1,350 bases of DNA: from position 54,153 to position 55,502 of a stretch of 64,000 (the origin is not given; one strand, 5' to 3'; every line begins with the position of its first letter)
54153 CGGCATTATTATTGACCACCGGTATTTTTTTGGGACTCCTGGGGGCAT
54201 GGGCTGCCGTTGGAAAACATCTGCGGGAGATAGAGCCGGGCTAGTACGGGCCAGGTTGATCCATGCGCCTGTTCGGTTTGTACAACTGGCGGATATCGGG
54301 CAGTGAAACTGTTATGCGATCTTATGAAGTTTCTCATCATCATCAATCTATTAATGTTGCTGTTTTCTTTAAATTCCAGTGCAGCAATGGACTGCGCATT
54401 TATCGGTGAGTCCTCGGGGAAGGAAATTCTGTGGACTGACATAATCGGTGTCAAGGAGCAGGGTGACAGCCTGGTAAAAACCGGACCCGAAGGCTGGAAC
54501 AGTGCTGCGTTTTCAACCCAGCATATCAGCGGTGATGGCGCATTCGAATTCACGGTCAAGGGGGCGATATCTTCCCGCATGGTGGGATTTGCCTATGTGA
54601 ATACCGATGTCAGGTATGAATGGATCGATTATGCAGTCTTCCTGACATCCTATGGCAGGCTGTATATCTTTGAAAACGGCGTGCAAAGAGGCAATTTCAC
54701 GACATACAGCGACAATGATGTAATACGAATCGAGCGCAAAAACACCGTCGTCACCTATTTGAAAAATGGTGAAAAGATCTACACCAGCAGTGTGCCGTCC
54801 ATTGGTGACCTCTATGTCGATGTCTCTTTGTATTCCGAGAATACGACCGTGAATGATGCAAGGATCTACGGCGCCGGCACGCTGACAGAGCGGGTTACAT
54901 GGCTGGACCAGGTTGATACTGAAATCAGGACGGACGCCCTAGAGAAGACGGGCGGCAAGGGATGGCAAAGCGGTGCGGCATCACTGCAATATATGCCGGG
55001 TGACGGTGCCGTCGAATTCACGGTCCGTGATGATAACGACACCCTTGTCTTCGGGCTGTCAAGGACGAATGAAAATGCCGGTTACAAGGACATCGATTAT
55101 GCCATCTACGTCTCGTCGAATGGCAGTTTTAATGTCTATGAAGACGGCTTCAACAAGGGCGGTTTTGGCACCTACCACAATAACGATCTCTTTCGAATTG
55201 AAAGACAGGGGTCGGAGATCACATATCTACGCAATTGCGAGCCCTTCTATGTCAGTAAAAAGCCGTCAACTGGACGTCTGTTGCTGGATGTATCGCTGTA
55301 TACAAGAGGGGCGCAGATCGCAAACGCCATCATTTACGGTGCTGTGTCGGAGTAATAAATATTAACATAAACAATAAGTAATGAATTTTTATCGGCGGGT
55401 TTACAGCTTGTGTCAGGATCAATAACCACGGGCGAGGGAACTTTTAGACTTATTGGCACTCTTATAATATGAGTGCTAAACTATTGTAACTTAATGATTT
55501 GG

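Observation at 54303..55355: Internally duplicated secreted protein of unknown family inserted between ftsX and rpoH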

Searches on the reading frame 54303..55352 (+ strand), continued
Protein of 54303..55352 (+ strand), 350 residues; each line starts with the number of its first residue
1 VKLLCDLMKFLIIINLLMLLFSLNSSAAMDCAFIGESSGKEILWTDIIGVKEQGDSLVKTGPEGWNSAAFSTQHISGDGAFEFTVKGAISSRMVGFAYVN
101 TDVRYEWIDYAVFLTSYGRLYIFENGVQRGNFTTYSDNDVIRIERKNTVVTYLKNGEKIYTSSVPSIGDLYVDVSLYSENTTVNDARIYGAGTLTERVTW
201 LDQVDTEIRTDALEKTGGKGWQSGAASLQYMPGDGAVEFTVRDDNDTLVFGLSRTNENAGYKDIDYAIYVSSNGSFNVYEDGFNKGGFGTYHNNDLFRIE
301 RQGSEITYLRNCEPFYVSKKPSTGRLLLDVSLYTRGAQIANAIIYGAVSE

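Call 60: list_cluster_members(proteins=[window:54324-55352:+, window:54303-55352:+, window:52525-53190:+, window:51525-52490:+, window:56375-57055:-, window:59917-60960:-, window:58760-59917:-, window:49926-51302:-, window:55517-56368:+])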
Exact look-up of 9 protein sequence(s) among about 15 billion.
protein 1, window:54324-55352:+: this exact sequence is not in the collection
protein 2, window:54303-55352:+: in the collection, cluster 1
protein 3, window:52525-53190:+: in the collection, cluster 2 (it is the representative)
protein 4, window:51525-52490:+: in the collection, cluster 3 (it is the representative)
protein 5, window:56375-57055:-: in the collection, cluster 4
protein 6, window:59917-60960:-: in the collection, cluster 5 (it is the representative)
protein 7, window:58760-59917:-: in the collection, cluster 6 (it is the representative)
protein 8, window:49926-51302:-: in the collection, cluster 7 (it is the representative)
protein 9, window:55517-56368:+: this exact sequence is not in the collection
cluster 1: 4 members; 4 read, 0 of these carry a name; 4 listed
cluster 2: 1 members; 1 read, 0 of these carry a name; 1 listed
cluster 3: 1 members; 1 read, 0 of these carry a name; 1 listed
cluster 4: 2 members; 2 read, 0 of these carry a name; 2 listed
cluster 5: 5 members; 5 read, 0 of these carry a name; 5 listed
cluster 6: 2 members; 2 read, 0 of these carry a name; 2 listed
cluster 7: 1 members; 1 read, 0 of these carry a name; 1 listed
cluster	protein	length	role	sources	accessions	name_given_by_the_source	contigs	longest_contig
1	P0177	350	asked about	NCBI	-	-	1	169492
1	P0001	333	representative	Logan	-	-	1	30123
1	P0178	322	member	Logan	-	-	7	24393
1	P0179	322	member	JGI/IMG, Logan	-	-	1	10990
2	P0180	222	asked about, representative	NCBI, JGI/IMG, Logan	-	-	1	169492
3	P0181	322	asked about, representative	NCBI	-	-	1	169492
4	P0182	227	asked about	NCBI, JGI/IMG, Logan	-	-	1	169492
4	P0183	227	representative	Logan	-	-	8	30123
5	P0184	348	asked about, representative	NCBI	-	-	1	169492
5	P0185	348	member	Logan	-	-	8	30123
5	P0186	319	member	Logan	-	-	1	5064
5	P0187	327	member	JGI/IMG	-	-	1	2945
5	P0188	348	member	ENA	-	-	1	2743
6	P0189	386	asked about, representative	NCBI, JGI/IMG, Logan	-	-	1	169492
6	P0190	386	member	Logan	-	-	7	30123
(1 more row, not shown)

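Call 61: find_encoding_contigs(protein=window:54303-55352:+, flank=1000, max_places=3)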
Protein window:54303-55352:+ (350 aa): no gene with exactly this product is on record in the collection.

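Call 74: find_encoding_contigs(protein=P0018, flank=4000, max_places=1)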
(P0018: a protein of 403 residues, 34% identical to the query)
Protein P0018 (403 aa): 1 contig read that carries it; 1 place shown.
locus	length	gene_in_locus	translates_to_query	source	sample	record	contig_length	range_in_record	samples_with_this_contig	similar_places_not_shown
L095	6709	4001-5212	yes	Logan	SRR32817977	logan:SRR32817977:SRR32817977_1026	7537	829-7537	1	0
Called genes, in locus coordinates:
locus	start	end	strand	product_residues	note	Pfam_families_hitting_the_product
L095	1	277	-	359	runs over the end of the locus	PF09511:RNA_lig_T4_1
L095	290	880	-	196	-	PF00881:Nitroreductase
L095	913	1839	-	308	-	-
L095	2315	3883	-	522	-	-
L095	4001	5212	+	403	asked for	-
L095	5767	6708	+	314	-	?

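Call 75: find_encoding_contigs(protein=P0024, flank=5000, max_places=1)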
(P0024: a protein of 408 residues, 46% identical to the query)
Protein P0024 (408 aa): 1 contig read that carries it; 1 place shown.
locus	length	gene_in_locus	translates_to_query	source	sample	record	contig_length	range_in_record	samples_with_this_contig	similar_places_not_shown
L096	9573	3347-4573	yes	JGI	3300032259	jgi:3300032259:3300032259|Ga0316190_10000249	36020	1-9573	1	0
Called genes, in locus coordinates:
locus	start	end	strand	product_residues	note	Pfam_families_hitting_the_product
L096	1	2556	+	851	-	?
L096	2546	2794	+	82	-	-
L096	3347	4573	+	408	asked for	PF00963:Cohesin, PF05345:He_PIG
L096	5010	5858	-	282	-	PF04542:Sigma70_r2, PF04545:Sigma70_r4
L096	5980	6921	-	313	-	PF18075:FtsX_ECD, PF02687:FtsX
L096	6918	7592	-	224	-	PF00005:ABC_tran, PF13304:AAA_21 (faint)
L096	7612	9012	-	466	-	PF13401:AAA_22 (faint), PF02881:SRP54_N, PF06414:Zeta_toxin, PF13604:AAA_30 (weak), PF00448:SRP54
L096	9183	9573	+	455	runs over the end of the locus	PF00675:Peptidase_M16, PF05193:Peptidase_M16_C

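Call 76: find_encoding_contigs(protein=P0015, flank=4000, max_places=1)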
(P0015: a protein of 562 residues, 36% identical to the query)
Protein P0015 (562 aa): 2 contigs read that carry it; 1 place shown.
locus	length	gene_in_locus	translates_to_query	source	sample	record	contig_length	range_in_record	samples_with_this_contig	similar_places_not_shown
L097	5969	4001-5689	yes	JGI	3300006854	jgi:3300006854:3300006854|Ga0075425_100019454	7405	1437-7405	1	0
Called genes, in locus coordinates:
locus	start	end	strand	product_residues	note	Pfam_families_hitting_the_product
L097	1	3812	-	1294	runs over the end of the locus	PF13176:TPR_7 (faint), PF13428:TPR_14 (faint), PF13429:TPR_15 (faint), PF00515:TPR_1 (faint), PF07719:TPR_2 (faint), PF13174:TPR_6 (faint), PF13181:TPR_8 (faint), PF14559:TPR_19 (weak), +3 more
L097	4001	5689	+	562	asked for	-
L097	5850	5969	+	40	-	?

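Call 78: find_encoding_contigs(protein=P0025, flank=3000, max_places=2)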
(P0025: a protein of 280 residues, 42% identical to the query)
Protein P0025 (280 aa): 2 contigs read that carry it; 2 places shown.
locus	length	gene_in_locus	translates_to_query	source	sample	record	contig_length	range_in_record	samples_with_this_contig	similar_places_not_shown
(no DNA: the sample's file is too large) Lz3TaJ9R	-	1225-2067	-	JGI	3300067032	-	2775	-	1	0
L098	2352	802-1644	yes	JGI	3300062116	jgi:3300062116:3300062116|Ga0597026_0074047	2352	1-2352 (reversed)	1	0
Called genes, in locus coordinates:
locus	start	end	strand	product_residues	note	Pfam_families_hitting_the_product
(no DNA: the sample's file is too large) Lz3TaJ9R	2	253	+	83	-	?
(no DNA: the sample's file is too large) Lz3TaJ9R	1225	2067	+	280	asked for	-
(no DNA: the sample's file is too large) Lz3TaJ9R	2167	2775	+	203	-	?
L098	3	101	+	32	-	?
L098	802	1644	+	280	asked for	-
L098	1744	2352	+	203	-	?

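Call 80: find_homologous_proteins(query=P0024, max_evalue=1e-10)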
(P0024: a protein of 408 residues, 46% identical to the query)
Query P0024 (408 aa): 151 proteins with E <= 1e-10 among 8000 candidates; the best 120 are listed.
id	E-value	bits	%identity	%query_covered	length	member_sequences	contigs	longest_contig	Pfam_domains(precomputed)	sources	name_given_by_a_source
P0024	4.0e-253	857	100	100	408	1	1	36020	PF00963.25,PF05345.19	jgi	-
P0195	3.0e-138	479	67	63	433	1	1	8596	PF22352.3,PF00963.25,PF24908.1,PF05345.19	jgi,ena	-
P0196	3.6e-84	301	41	35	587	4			PF07495.20,PF26182.1,PF22352.3,PF00801.27,PF24908.1,PF05345.19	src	-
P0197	3.7e-82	294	44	34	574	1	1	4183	PF26182.1,PF22352.3,PF17963.8,PF24908.1,PF05345.19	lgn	-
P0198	1.4e-77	279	53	21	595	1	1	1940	PF22258.2,PF07495.20,PF07679.23,PF00801.27,PF18981.7,PF18962.8,PF24908.1,PF05345.19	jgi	jgi:hypothetical protein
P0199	5.6e-77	277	39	34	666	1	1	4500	PF07495.20,PF26182.1,PF22352.3,PF00028.24,PF24908.1,PF05345.19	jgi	jgi:hypothetical protein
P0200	3.0e-76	275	54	22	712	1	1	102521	PF26182.1,PF22352.3,PF24908.1,PF05345.19,PF04686.19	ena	-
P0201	5.4e-76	274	49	23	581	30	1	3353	PF26182.1,PF22352.3,PF17963.8,PF24908.1,PF05345.19,PF19077.7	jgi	jgi:hypothetical protein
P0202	1.8e-72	262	49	21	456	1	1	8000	PF07495.20,PF22352.3,PF00801.27,PF17963.8,PF24908.1,PF05345.19,PF19077.7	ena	-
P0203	1.0e-69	253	41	31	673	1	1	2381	PF26182.1,PF05345.19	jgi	jgi:hypothetical protein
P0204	7.8e-69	251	46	21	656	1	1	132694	PF26182.1,PF22352.3,PF05345.19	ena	-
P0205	1.3e-68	250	54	25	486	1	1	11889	PF07495.20,PF26182.1,PF22352.3,PF17963.8,PF24908.1,PF05345.19,PF04686.19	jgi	jgi:hypothetical protein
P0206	1.7e-68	249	44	31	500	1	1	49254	PF07495.20,PF26182.1,PF22352.3,PF17963.8,PF24908.1,PF05345.19,PF18911.7,PF11769.14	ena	-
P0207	4.1e-66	242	51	19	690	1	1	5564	PF07495.20,PF22352.3,PF17892.8,PF00028.24,PF24908.1,PF05345.19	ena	-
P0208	2.3e-65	239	30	53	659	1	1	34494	PF22352.3,PF24908.1,PF05345.19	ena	-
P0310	3.1e-17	81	36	37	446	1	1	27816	PF13385.14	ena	-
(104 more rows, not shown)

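Call 81: find_encoding_contigs(protein=P0195, flank=6000, max_places=2)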
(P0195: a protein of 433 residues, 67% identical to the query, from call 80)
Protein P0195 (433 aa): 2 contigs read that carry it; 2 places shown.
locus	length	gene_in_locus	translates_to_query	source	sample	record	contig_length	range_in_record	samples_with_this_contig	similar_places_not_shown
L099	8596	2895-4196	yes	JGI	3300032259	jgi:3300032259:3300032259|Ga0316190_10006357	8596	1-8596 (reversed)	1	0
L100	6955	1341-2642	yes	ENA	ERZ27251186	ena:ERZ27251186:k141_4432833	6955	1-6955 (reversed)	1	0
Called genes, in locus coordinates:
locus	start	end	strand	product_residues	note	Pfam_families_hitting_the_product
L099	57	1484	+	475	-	PF05598:DUF772, PF01609:DDE_Tnp_1, PF13751:DDE_Tnp_1_6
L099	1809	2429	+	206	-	PF00589:Phage_integrase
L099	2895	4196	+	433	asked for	PF00963:Cohesin, PF05345:He_PIG, PF22352:K319L-like_PKD (faint), PF24908:Ig_SIBA-E_2nd (faint), PF05345:He_PIG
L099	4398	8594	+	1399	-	?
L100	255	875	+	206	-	PF00589:Phage_integrase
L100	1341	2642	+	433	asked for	PF00963:Cohesin, PF05345:He_PIG, PF22352:K319L-like_PKD (faint), PF24908:Ig_SIBA-E_2nd (faint), PF05345:He_PIG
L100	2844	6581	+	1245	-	PF20148:DUF6531, PF25023:TEN_YD-shell, PF05593:RHS_repeat, PF25023:TEN_YD-shell (weak)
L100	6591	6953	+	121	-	?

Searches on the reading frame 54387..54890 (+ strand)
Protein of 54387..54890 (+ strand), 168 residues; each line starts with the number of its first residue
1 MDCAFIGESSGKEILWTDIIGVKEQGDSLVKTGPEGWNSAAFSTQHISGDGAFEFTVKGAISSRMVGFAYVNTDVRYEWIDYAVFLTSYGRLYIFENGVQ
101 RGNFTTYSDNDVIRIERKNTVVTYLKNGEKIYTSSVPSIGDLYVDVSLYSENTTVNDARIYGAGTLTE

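Call 3: search_protein_families(library=pfam, proteins=[window:54387-54890:+], max_evalue=10)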
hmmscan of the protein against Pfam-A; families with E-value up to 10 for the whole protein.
window:54387-54890:+ (168 aa): 0 families

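Call 4: search_protein_families(library=ncbifam, proteins=[window:54387-54890:+], max_evalue=10)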
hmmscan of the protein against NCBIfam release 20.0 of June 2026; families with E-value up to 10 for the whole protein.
window:54387-54890:+ (168 aa): 0 families

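Call 13: search_protein_families(library=phrogs, proteins=[window:54387-54890:+], max_evalue=1)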
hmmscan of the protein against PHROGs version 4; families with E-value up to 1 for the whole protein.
window:54387-54890:+ (168 aa): 2 families
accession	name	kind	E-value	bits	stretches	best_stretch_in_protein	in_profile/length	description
phrog_19691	-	head and packaging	1.5e-10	41.5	1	24-136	126-239/623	virion structural protein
phrog_26502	-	head and packaging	2.8e-06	27.1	1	35-161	108-239/620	virion structural protein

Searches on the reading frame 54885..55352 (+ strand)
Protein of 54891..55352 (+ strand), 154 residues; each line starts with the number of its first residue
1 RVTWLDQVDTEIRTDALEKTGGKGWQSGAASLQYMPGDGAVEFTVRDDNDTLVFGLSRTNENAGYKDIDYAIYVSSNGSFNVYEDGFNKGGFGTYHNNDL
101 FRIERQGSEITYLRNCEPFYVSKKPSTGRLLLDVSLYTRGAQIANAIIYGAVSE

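Call 3: search_protein_families(library=pfam, proteins=[window:54891-55352:+], max_evalue=10)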
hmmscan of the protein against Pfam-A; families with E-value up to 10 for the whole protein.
window:54891-55352:+ (154 aa): 1 family
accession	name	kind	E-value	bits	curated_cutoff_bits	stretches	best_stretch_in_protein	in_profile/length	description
PF00867.23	XPG_I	-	0.038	14.8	24.9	1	30-63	13-46/89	XPG I-region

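Call 4: search_protein_families(library=ncbifam, proteins=[window:54891-55352:+], max_evalue=10)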
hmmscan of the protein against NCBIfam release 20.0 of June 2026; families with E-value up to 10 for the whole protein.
window:54891-55352:+ (154 aa): 0 families

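Call 13: search_protein_families(library=phrogs, proteins=[window:54891-55352:+], max_evalue=1)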
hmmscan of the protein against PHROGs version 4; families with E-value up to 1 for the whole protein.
window:54891-55352:+ (154 aa): 3 families
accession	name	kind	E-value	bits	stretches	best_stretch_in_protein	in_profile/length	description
phrog_19691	-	head and packaging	9.6e-12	45.5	1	18-117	132-232/623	virion structural protein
phrog_26502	-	head and packaging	1.5e-05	24.7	1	23-145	108-235/620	virion structural protein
phrog_16603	-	unknown function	0.17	13.3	1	45-85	40-80/85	-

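Call 59: search_solved_structures(query=A3, max_evalue=10, show_alignments=2)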
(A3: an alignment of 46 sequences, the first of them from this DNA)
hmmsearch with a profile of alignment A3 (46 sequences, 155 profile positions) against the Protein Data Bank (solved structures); distinct sequences matched with E-value up to 10: 1.
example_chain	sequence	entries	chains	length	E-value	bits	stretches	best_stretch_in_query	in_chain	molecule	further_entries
26gp_Q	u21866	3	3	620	2.1e-06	30.8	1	24-150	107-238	Structural protein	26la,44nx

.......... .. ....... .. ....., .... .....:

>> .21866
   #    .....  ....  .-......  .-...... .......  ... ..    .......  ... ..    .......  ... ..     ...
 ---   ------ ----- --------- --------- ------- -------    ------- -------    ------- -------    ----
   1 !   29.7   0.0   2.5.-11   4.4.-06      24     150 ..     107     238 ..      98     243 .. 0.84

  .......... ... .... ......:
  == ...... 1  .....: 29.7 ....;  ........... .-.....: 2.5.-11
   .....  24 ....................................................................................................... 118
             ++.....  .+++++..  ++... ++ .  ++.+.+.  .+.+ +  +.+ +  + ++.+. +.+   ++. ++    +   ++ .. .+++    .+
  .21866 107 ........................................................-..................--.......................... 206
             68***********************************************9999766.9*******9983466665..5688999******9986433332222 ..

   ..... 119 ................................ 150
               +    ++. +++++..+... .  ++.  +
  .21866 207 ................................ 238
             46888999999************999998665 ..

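Call 73: find_homologous_proteins(query=A3, max_evalue=1e-15)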
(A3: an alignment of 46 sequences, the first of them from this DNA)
Query A3 (46 sequences) (155 aa, profile of the alignment): 3 proteins with E <= 1e-15 among 3226 candidates.
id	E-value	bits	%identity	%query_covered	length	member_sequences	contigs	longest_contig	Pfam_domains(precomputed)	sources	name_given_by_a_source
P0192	2.8e-32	129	24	98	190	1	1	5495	-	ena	-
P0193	1.3e-25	108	62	68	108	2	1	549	-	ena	-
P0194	6.9e-17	80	39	45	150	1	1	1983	PF16656.12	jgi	jgi:hypothetical protein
